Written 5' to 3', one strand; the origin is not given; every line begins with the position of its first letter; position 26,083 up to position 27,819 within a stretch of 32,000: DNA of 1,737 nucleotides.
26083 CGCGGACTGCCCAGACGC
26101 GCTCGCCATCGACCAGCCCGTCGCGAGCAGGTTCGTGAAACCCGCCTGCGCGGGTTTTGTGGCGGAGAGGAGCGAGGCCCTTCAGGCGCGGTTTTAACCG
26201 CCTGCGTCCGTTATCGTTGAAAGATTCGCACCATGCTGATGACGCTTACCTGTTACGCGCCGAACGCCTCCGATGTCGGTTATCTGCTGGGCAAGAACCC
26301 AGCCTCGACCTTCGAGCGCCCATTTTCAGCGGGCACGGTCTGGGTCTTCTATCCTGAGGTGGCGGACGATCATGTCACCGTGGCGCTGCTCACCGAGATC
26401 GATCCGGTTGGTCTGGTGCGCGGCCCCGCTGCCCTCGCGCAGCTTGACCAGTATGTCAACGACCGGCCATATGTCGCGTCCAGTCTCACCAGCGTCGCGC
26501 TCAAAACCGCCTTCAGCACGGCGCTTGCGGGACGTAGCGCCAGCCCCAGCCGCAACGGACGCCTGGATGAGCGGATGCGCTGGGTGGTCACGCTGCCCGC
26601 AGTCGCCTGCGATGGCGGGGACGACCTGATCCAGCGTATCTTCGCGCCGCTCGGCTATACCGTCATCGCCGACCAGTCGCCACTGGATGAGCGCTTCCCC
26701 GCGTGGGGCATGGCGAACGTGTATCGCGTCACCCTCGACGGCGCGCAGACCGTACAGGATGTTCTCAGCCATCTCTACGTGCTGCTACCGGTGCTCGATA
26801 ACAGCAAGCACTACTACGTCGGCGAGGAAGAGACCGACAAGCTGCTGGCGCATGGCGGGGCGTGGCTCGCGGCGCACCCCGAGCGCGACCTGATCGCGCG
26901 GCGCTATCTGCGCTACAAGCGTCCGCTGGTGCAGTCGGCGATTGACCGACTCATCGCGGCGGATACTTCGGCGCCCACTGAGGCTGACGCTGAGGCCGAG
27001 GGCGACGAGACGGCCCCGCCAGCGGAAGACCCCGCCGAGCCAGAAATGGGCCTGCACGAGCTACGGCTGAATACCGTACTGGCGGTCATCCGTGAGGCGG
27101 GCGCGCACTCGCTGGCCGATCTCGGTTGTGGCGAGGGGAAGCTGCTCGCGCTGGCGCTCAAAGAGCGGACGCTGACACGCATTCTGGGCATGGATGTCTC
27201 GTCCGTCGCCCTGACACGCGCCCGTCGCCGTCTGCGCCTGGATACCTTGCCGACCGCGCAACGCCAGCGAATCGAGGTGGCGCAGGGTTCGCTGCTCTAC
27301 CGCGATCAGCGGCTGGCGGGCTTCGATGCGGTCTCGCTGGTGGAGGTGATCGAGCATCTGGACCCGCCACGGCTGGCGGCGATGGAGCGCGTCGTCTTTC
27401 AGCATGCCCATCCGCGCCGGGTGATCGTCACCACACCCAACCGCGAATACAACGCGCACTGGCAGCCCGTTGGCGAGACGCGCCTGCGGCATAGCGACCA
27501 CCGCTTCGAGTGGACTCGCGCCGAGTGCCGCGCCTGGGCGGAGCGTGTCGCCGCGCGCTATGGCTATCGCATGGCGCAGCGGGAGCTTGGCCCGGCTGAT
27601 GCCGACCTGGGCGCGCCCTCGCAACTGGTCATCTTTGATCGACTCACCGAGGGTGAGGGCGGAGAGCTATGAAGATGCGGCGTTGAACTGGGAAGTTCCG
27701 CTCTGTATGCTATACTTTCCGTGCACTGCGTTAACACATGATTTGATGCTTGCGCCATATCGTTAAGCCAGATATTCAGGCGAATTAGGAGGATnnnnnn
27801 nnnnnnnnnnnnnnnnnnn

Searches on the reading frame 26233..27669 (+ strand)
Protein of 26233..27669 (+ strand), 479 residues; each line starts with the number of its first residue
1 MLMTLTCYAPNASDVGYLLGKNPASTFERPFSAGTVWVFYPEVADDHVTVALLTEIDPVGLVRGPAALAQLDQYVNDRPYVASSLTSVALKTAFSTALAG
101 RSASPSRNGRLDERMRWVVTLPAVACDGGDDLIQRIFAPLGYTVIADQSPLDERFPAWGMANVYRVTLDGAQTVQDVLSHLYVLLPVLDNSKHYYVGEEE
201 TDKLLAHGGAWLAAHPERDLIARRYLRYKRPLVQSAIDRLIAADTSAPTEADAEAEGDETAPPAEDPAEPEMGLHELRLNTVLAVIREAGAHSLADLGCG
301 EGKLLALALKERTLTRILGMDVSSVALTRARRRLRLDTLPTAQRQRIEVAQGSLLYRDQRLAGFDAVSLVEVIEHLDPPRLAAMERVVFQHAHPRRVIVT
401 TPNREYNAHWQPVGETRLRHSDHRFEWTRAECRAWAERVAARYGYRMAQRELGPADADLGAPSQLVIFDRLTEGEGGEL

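Call 3: search_protein_families(library=pfam, proteins=[window:26233-27669:+], max_evalue=0.01)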
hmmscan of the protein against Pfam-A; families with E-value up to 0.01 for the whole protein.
window:26233-27669:+ (479 aa): 10 families
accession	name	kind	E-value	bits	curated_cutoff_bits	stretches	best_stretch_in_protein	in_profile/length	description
PF12623.12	Hen1_L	-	3.1e-86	288.9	23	1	1-240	1-241/242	RNA repair, ligase-Pnkp-associating, region of Hen1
PF08242.18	Methyltransf_12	-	1.7e-11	45.1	30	1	296-387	2-88/98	Methyltransferase domain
PF13649.12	Methyltransf_25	-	3.5e-09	37.7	27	1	296-388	3-89/97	Methyltransferase domain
PF13489.12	Methyltransf_23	-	7.1e-08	32.8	27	1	293-433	25-151/164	Methyltransferase domain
PF08241.18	Methyltransf_11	-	1.6e-07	32.3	21.2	1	296-382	2-79/95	Methyltransferase domain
PF13847.12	Methyltransf_31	-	2.4e-05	24.5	27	1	294-403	7-113/145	Methyltransferase domain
PF05175.20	MTS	-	0.00034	20.7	23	1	284-341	25-82/170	Methyltransferase small domain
PF12847.13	Methyltransf_18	-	0.0022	18.5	27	1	278-339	4-63/151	Methyltransferase domain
PF02353.26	CMAS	-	0.0039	17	27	1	290-388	62-152/273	Mycolic acid cyclopropane synthetase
PF11599.14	AviRa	-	0.0069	16.3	25.7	0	288-356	49-119/232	RRNA methyltransferase AviRa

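Call 7: find_encoding_contigs(protein=window:26233-27669:+, flank=10000, max_places=10)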
Protein window:26233-27669:+ (479 aa): no gene with exactly this product is on record in the collection.

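Call 11: find_homologous_proteins(query=window:26233-27669:+, max_evalue=1e-10)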
Query window:26233-27669:+ (479 aa): 8000 proteins with E <= 1e-10 among 8000 candidates; the best 120 are listed.
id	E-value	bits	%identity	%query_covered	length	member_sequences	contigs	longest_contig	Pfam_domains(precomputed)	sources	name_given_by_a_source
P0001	2.7e-293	991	94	99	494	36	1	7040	PF13847.13,PF13489.13,PF13649.13,PF12623.13,PF08241.19,PF08242.19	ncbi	-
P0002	2.7e-275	932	87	98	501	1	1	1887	PF13847.13,PF13489.13,PF13649.13,PF12623.13,PF08241.19,PF08242.19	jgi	jgi:3' terminal RNA ribose 2'-O-methyltransferase Hen1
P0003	7.7e-266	900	85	99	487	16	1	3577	PF13847.13,PF13489.13,PF13649.13,PF12623.13,PF08241.19,PF08242.19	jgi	jgi:3' terminal RNA ribose 2'-O-methyltransferase Hen1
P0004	6.1e-263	891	83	99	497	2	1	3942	PF13847.13,PF13489.13,PF13649.13,PF12623.13,PF08241.19,PF08242.19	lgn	-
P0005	6.3e-263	891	83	99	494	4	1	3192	PF13847.13,PF13489.13,PF13649.13,PF12623.13,PF08241.19,PF08242.19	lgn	-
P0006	4.0e-262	888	84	99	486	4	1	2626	PF13847.13,PF13489.13,PF13649.13,PF12623.13,PF08241.19,PF08242.19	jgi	-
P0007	1.6e-258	876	81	99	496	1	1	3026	PF13489.13,PF13649.13,PF12623.13,PF08241.19,PF08242.19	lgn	-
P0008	2.0e-257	873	83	100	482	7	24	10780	PF13489.13,PF13649.13,PF12623.13,PF08241.19,PF08242.19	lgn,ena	-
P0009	5.7e-256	868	82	99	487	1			PF13649.13,PF12623.13,PF08241.19,PF08242.19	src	-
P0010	2.1e-254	863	81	100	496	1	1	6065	PF13847.13,PF13489.13,PF13649.13,PF12623.13,PF08241.19,PF08242.19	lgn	-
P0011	2.7e-250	849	80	100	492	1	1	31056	PF13847.13,PF13489.13,PF13649.13,PF12623.13,PF08241.19,PF08242.19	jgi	jgi:3' terminal RNA ribose 2'-O-methyltransferase Hen1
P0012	2.8e-246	836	78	99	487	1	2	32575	PF13847.13,PF13489.13,PF13649.13,PF12623.13,PF08241.19,PF08242.19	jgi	jgi:3' terminal RNA ribose 2'-O-methyltransferase Hen1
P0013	8.1e-226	768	74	99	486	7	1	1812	PF13649.13,PF12623.13,PF08241.19,PF08242.19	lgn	-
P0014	1.0e-225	768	74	99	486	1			PF13649.13,PF12623.13,PF08241.19,PF08242.19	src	-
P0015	9.6e-225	765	73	98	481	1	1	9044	PF13847.13,PF13489.13,PF13649.13,PF12623.13,PF08241.19,PF08242.19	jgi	jgi:3' terminal RNA ribose 2'-O-methyltransferase Hen1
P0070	1.1e-207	709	88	76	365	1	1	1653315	PF13847.13,PF13489.13,PF13649.13,PF12623.13,PF08241.19,PF08242.19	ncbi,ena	-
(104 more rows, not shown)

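Call 12: find_encoding_contigs(protein=P0001, flank=10000, max_places=4)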
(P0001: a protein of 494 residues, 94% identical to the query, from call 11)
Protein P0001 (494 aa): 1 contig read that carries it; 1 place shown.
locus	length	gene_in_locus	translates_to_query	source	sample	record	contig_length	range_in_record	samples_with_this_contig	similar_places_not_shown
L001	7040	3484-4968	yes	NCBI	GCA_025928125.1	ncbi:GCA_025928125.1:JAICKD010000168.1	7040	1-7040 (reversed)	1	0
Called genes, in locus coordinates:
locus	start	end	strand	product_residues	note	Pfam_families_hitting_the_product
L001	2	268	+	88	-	?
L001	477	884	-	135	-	PF14325:DUF4383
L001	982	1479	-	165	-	PF13115:YtkA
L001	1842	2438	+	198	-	PF07638:Sigma70_ECF (faint), PF04542:Sigma70_r2, PF08281:Sigma70_r4_2, PF04545:Sigma70_r4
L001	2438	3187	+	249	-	PF13490:zf-HC2, PF10099:RskA_C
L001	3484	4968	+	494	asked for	PF12623:Hen1_L, PF13489:Methyltransf_23, PF13649:Methyltransf_25, PF13847:Methyltransf_31 (weak), PF08241:Methyltransf_11, PF08242:Methyltransf_12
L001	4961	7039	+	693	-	?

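Call 13: find_encoding_contigs(protein=P0070, flank=10000, max_places=4)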
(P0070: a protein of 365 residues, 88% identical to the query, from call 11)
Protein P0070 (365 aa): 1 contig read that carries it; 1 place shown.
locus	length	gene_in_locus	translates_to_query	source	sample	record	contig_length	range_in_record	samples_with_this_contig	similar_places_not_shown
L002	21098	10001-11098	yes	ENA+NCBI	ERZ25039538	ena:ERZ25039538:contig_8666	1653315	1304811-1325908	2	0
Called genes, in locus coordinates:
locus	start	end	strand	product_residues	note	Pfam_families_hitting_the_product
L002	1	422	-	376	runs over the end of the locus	PF12323:HTH_OrfB_IS605, PF01385:OrfB_IS605, PF07282:Cas12f1-like_TNB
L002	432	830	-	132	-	PF01797:Y1_Tnp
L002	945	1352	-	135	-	-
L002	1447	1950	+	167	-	-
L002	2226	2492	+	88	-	-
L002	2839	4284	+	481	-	PF00239:Resolvase, PF07508:Recombinase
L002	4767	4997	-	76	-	-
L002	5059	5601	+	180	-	PF13091:PLDc_2 (faint), PF00614:PLDc (weak)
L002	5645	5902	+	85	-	PF00614:PLDc (weak), PF13091:PLDc_2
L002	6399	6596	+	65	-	-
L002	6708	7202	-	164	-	PF14325:DUF4383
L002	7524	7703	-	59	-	-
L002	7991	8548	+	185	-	PF04542:Sigma70_r2, PF08281:Sigma70_r4_2, PF04545:Sigma70_r4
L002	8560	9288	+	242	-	PF13490:zf-HC2, PF22618:RskA_N (faint), PF10099:RskA_C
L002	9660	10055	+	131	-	PF12623:Hen1_L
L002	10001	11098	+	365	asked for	PF12623:Hen1_L, PF13489:Methyltransf_23, PF08241:Methyltransf_11 (weak), PF08242:Methyltransf_12, PF13649:Methyltransf_25, PF13847:Methyltransf_31 (weak)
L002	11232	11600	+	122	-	PF01909:NTP_transf_2, PF18765:Polbeta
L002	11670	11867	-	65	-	-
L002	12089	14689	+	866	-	PF13671:AAA_33, PF00149:Metallophos, PF16542:PNKP_ligase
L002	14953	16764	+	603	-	PF00501:AMP-binding, PF13193:AMP-binding_C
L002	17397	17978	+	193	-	PF13358:DDE_3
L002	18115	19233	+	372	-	PF24249:DUF7452, PF18266:Ncstrn_small (faint), PF24249:DUF7452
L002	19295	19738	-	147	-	PF02566:OsmC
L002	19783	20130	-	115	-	PF01329:Pterin_4a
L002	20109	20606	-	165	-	-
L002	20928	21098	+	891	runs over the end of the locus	PF01590:GAF, PF13185:GAF_2, PF13492:GAF_3, PF01590:GAF, PF00512:HisKA, PF02518:HATPase_c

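Call 21: find_related_loci(query=A1, collection=genome_contigs, flank=7000)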
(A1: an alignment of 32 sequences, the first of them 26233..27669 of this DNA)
Query A1 (479 aa) in genome_contigs; peptide patterns used: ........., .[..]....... (x = any residue, [..] = any of these).
600 stretches matched a pattern (row limit reached: there are more); 599 encode a relative of the query (tblastn E <= 1e-3); the best 80 are kept; 80 distinct loci.
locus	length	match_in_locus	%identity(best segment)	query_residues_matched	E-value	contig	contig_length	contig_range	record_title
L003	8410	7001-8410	70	1-469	0e+0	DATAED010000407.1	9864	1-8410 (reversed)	MAG TPA_asm: Ktedonobacterales bacterium isolate SMAG_U6768 k141_3401448, whole genome shotgun sequence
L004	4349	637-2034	66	1-469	0e+0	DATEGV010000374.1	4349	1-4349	MAG TPA_asm: Ktedonobacterales bacterium isolate SMAG_U8794 k141_761700, whole genome shotgun sequence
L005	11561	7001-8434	62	1-477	0e+0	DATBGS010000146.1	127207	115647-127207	MAG TPA_asm: Ktedonobacterales bacterium isolate SMAG_U3844 k141_2620926, whole genome shotgun sequence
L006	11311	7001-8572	61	1-469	0e+0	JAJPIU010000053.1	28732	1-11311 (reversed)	MAG: Proteobacteria bacterium isolate Centralia_MAG_377 k107_1749259, whole genome shotgun sequence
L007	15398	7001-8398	55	1-469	4e-160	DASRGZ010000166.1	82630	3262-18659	MAG TPA_asm: Chthonomonadaceae bacterium isolate SMAG_U10071 k141_1930417, whole genome shotgun sequence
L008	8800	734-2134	52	1-470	4e-150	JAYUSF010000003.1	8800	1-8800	MAG: Verrucomicrobiota bacterium isolate GL117_UP_concoct_13 GL117_UP_concoct_13_2, whole genome shotgun sequence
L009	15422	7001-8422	51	1-475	1e-147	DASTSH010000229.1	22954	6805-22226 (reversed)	MAG TPA_asm: Gemmatimonadaceae bacterium isolate SMAG_U2275 k141_619199, whole genome shotgun sequence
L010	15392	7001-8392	50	1-468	1e-147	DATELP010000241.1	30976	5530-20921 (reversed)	MAG TPA_asm: Pyrinomonadaceae bacterium isolate SMAG_U8919 k141_2084492, whole genome shotgun sequence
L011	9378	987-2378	52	1-468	6e-147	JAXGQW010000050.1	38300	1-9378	MAG: Verrucomicrobiota bacterium isolate AnMBR.bin335 bin335_50, whole genome shotgun sequence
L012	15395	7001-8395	51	1-470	3e-146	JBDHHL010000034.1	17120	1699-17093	MAG: Gemmatimonadota bacterium isolate M8-62_Bin_193 M8-62_Bin_193_scaffold_12472, whole genome shotgun sequence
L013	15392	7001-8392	50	1-469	2e-145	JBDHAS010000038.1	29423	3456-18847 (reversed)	MAG: Gemmatimonadota bacterium isolate M3-44_Bin_339 M3-44_Bin_339_scaffold_6793, whole genome shotgun sequence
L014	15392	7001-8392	51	1-468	2e-145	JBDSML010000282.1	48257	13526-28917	MAG: Gemmatimonadaceae bacterium isolate cluster1_bin.392 k127_10196862, whole genome shotgun sequence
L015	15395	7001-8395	49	1-470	3e-145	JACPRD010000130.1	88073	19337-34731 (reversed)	MAG: Planctomycetota bacterium isolate NC_groundwater_670_Ag_B-0.1um_68_49 B_1_S1_Biohub_coassembly_k141_3424007, whole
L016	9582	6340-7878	48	1-468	2e-144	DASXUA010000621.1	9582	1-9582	MAG TPA_asm: Phycisphaerae bacterium isolate SMAG_U4706 k141_386523, whole genome shotgun sequence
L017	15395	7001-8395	48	1-469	4e-144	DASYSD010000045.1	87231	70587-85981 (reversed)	MAG TPA_asm: Pyrinomonadaceae bacterium isolate SMAG_U4529 k141_682630, whole genome shotgun sequence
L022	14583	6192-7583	48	1-470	8e-142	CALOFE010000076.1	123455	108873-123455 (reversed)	MAG: uncultured Planctomycetaceae bacterium isolate LOGT_bin.0146 genome assembly, contig: contig_13728, whole genome sh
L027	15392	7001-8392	51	1-468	1e-141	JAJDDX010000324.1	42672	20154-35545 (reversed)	MAG: Phycisphaerae bacterium isolate OFTM243 OFTM243_323, whole genome shotgun sequence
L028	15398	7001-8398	49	1-470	1e-141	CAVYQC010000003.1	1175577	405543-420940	MAG: uncultured Acidobacteriaceae bacterium isolate MFD05512.bin.1.20 genome assembly, contig: contig_343, whole genome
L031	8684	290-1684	49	1-469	5e-141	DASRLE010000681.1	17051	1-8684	MAG TPA_asm: Candidatus Saccharimonadales bacterium isolate SMAG_U10180 k141_167157, whole genome shotgun sequence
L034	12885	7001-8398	48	1-470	3e-140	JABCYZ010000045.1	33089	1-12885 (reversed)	MAG: Acidobacteria bacterium isolate Inc-BW-C-12-O_MAG13 Ga0210391_10000703, whole genome shotgun sequence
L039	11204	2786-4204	48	1-473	1e-139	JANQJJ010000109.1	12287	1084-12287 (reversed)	MAG: Pirellulaceae bacterium isolate PL25a_bin.111 k99_2357984, whole genome shotgun sequence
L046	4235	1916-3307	49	1-470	6e-142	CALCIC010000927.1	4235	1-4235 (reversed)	MAG TPA_asm: uncultured Isosphaeraceae bacterium isolate SRR3997478_bin.93_CONCOCT_v1.1_MAG genome assembly, contig: ERZ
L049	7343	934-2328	47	1-471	4e-138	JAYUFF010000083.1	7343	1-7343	MAG: Schlesneria sp. isolate GFS_7656 GFS_7656_82, whole genome shotgun sequence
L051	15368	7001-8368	49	12-472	1e-137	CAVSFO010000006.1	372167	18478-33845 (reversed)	MAG: uncultured Planctomycetia bacterium isolate MFD01828.bin.2.91 genome assembly, contig: contig_23019, whole genome s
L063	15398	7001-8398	47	1-470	3e-136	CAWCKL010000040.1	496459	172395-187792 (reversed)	MAG: uncultured Acidobacteriota bacterium isolate MFD01248.bin.1.17 genome assembly, contig: contig_5848, whole genome s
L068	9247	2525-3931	47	1-475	4e-136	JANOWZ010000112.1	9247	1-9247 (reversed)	MAG: Deinococcales bacterium isolate VAR_35_metabat_304 VAR_35_k141_5493278, whole genome shotgun sequence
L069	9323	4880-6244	46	1-470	3e-136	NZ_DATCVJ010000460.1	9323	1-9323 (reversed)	MAG: Chitinophaga sp. isolate SMAG_U7382 k141_4941, whole genome shotgun sequence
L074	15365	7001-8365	49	12-470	3e-135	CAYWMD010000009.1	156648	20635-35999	MAG TPA_asm: uncultured Bifidobacteriaceae bacterium isolate SRP292972_co2_226 genome assembly, contig: NODE_74_length_1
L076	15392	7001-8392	49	1-477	5e-135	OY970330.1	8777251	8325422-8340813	MAG: Thermoanaerobaculaceae bacterium isolate MFD05537.bin.c.1 genome assembly, chromosome: 1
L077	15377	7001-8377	48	1-468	3e-134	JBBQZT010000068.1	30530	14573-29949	MAG: Chloroflexia bacterium isolate Co_metawrap_2250 Cmw_2250_k141_9084219_length_30530_cov_29.9962, whole genome shotgu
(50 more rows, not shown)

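Call 24: search_protein_families(library=pfam, proteins=[L007:8430-9086:+, L007:9799-10299:+, L008:2143-3003:+, L022:7540-8523:+, L022:8783-9676:+, L022:9676-11388:+, L022:11395-11826:+, L027:8398-9534:+, L028:8355-9329:+, L028:9329-10084:+], max_evalue=0.001)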
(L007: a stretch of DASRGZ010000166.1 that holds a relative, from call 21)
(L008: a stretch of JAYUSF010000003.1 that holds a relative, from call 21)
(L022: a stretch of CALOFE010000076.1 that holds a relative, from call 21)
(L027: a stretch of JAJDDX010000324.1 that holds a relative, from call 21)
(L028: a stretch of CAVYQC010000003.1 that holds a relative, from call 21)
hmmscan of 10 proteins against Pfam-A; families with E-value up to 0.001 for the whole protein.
L007:8430-9086:+ (219 aa): 1 family
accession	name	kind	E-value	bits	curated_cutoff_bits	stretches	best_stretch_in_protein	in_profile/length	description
PF04299.18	FMN_bind_2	-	2.9e-59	199.9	22.4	1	1-163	1-168/168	Putative FMN-binding domain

L007:9799-10299:+ (167 aa): 0 families

L008:2143-3003:+ (287 aa): 4 families
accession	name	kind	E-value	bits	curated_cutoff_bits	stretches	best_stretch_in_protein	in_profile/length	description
PF13646.12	HEAT_2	-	9e-21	74.4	27.7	2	90-174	2-87/88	HEAT repeats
PF03130.22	HEAT_PBS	-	3.5e-09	36.7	20.9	0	107-125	4-22/27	PBS lyase HEAT-like repeat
PF13513.12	HEAT_EZ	-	3e-07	31.2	27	0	98-141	4-50/55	HEAT-like repeat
PF02985.28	HEAT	-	4.3e-06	26.9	23.5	0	154-176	4-26/31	HEAT repeat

L022:7540-8523:+ (328 aa): 1 family
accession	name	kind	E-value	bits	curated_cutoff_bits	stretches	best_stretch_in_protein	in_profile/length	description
PF10127.15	RlaP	-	4.1e-43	148.3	23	1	110-318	19-248/249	RNA repair pathway DNA polymerase beta family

L022:8783-9676:+ (298 aa): 1 family
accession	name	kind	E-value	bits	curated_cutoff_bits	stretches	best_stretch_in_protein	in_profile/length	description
PF10127.15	RlaP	-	6.6e-57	193.5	23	1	59-291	15-249/249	RNA repair pathway DNA polymerase beta family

L022:9676-11388:+ (571 aa): 1 family
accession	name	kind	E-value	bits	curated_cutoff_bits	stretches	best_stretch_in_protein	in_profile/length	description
PF04055.27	Radical_SAM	-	9e-15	55.7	29.5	1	10-142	1-150/166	Radical SAM superfamily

L022:11395-11826:+ (144 aa): 0 families

L027:8398-9534:+ (379 aa): 1 family
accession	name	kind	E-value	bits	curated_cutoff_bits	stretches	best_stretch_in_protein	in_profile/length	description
PF14082.12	SduA_C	-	3.3e-11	44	27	1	210-347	4-158/159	Shedu protein SduA, C-terminal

L028:8355-9329:+ (325 aa): 1 family
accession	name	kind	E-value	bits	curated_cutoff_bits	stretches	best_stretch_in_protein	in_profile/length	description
PF10127.15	RlaP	-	2e-42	146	23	1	110-317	20-248/249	RNA repair pathway DNA polymerase beta family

L028:9329-10084:+ (252 aa): 1 family
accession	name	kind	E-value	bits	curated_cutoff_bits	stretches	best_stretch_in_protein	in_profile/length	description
PF10127.15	RlaP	-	2.6e-49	168.6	23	1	14-245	14-248/249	RNA repair pathway DNA polymerase beta family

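Call 25: search_protein_families(library=pfam, proteins=[L031:1702-2847:+, L031:2847-3485:+, L039:4195-5073:+, L039:5187-5915:+, L039:5915-7207:+, L049:2340-3026:+, L051:8371-9834:+, L068:3927-5297:+, L074:8377-10407:+, L077:8349-9236:+], max_evalue=0.001)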
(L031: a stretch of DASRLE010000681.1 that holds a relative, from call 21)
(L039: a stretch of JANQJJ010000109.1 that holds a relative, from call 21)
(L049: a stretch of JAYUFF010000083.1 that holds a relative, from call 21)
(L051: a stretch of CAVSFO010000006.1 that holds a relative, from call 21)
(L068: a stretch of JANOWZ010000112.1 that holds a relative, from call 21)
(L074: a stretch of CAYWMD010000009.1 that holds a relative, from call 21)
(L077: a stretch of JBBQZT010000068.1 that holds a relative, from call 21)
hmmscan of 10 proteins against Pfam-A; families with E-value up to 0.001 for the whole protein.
L031:1702-2847:+ (382 aa): 5 families
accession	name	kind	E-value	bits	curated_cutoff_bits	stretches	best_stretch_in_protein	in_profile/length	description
PF13175.12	AAA_15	-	8.5e-21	75.4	32.1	2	249-334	291-374/374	AAA ATPase domain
PF13304.12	AAA_21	-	2.6e-15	57.7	27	2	260-330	228-299/304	AAA domain, putative AbiEii toxin, Type IV TA system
PF02463.25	SMC_N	-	9.1e-08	32.2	40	1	15-98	1-84/220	RecF/RecN/SMC N terminal domain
PF11398.14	DUF2813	-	1.3e-05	25.2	21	1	15-61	2-47/372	Protein of unknown function (DUF2813)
PF13476.12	AAA_23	-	6.4e-05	24.1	27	1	19-55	2-38/201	AAA domain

L031:2847-3485:+ (213 aa): 1 family
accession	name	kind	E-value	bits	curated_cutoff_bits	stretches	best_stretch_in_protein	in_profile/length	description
PF11536.14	DUF3226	-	1e-56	192.5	27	1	10-211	3-207/208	Protein of unknown function (DUF3226)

L039:4195-5073:+ (293 aa): 0 families

L039:5187-5915:+ (243 aa): 0 families

L039:5915-7207:+ (431 aa): 0 families

L049:2340-3026:+ (229 aa): 0 families

L051:8371-9834:+ (488 aa): 2 families
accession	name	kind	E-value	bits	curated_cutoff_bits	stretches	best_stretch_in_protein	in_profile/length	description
PF18862.6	ApeA_NTD1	-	2.8e-28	99.6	25.5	1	14-288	2-271/271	ApeA N-terminal domain 1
PF18739.6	HEPN_Apea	-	2.3e-16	60.9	24.4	1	320-453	3-135/136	Apea-like HEPN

L068:3927-5297:+ (457 aa): 0 families

L074:8377-10407:+ (677 aa): 12 families
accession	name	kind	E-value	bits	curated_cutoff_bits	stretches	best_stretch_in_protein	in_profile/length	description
PF07719.23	TPR_2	-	5.1e-15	54.7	27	0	311-343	1-33/34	Tetratricopeptide repeat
PF00515.34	TPR_1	-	1.2e-13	50.6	27.8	1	311-343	1-33/34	Tetratricopeptide repeat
PF13428.12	TPR_14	-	9.3e-13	47.9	23.5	0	284-318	8-42/44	Tetratricopeptide repeat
PF13181.12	TPR_8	-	3.5e-12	45.9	25.7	0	281-310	5-34/34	Tetratricopeptide repeat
PF13431.12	TPR_17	-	3.3e-11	43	24.4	0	299-328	1-30/34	Tetratricopeptide repeat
PF13414.12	TPR_11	-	7.7e-11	41.9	26.8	0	285-319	2-36/42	TPR repeat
PF23914.1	TPR_CcmH_CycH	-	3.9e-10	40.2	42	1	193-238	44-89/158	Cytochrome c-type biogenesis protein H TPR domain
PF13371.12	TPR_9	-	1.4e-09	38.3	35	0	302-348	20-66/73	Tetratricopeptide repeat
PF13432.12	TPR_16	-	7.5e-09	36.3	32.7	0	190-233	22-65/65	Tetratricopeptide repeat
PF13424.12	TPR_12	-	6.6e-07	29.9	30.1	0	238-307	4-75/77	Tetratricopeptide repeat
PF14559.12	TPR_19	-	6.2e-06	26.9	25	0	290-343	4-57/68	Tetratricopeptide repeat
PF04471.18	Mrr_cat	-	0.00014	22.4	21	1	14-106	3-92/115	Restriction endonuclease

L077:8349-9236:+ (296 aa): 0 families
